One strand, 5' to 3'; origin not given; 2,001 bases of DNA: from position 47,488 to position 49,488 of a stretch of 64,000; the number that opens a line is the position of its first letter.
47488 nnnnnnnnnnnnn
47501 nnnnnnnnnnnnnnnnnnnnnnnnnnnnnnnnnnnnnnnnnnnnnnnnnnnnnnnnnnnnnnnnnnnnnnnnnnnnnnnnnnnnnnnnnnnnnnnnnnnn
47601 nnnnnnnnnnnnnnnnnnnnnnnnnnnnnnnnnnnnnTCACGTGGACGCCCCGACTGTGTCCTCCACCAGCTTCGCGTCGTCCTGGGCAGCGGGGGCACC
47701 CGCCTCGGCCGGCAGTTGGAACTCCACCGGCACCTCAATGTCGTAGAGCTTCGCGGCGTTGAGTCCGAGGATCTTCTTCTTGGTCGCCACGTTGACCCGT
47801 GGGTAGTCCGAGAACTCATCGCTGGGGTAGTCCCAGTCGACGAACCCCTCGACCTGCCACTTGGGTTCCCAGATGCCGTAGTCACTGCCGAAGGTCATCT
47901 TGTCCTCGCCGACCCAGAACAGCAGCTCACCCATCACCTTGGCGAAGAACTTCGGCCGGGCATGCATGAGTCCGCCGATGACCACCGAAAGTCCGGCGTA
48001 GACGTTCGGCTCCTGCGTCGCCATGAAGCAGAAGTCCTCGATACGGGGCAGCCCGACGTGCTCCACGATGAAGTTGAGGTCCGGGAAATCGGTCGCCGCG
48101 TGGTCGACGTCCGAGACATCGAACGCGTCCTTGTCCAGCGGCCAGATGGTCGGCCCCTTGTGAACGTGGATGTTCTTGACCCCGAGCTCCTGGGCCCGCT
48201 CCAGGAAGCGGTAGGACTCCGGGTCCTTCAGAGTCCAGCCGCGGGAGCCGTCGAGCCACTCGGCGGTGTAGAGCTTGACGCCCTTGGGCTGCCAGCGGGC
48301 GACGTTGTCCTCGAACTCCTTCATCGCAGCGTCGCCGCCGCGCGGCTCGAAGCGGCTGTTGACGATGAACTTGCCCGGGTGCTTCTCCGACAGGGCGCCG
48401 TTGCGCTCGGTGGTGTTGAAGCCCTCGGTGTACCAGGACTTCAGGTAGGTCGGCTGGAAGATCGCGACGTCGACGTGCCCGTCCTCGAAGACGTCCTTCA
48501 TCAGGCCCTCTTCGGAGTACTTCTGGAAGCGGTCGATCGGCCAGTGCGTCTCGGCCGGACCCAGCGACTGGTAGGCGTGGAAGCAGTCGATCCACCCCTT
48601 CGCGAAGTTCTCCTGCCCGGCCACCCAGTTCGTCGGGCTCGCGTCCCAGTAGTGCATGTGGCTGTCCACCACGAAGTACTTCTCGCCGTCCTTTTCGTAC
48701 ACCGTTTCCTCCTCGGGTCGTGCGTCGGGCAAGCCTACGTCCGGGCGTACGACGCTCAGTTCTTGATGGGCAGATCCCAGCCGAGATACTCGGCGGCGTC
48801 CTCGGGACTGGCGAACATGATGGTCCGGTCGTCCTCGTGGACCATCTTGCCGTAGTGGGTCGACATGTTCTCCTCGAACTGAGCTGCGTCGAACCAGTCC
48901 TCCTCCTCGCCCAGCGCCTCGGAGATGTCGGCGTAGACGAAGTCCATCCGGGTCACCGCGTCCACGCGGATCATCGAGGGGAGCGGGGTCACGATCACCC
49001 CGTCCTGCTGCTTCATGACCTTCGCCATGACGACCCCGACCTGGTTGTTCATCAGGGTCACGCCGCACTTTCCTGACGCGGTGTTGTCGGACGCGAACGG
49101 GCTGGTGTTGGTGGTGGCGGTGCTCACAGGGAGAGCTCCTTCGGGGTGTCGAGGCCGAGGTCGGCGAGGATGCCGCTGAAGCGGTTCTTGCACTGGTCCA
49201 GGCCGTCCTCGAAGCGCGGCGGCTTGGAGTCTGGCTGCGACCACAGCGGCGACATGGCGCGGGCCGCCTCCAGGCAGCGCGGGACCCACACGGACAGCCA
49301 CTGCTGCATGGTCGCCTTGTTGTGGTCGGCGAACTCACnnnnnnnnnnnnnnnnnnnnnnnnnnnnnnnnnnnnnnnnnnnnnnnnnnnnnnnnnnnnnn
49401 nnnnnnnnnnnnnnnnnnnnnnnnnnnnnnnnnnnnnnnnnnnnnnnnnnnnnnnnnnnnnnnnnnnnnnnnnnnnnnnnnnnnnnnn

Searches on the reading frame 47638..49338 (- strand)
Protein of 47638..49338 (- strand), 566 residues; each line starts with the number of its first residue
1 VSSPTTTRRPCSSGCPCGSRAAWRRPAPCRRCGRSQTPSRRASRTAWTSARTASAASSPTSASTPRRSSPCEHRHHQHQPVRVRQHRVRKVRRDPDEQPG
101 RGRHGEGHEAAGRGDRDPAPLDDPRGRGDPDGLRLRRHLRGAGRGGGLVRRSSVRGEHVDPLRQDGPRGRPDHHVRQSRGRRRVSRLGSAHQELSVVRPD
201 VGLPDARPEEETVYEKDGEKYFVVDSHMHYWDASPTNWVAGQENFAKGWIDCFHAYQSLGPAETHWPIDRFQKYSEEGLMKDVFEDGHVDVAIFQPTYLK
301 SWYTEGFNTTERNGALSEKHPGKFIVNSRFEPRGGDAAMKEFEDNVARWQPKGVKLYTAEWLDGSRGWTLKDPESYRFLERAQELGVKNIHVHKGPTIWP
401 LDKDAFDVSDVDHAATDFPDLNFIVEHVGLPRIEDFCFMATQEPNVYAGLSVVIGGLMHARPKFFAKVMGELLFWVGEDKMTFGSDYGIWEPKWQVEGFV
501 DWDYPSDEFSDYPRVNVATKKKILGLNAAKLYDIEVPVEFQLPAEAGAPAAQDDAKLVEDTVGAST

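Call 40: search_protein_families(library=pfam, proteins=[window:47638-49338:-], max_evalue=0.0001)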
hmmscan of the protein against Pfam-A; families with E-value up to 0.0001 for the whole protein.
window:47638-49338:- (566 aa): 1 family
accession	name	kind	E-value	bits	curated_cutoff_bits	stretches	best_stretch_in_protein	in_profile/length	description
PF04909.20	Amidohydro_2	-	1.3e-39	137.2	26.4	1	224-534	1-289/289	Amidohydrolase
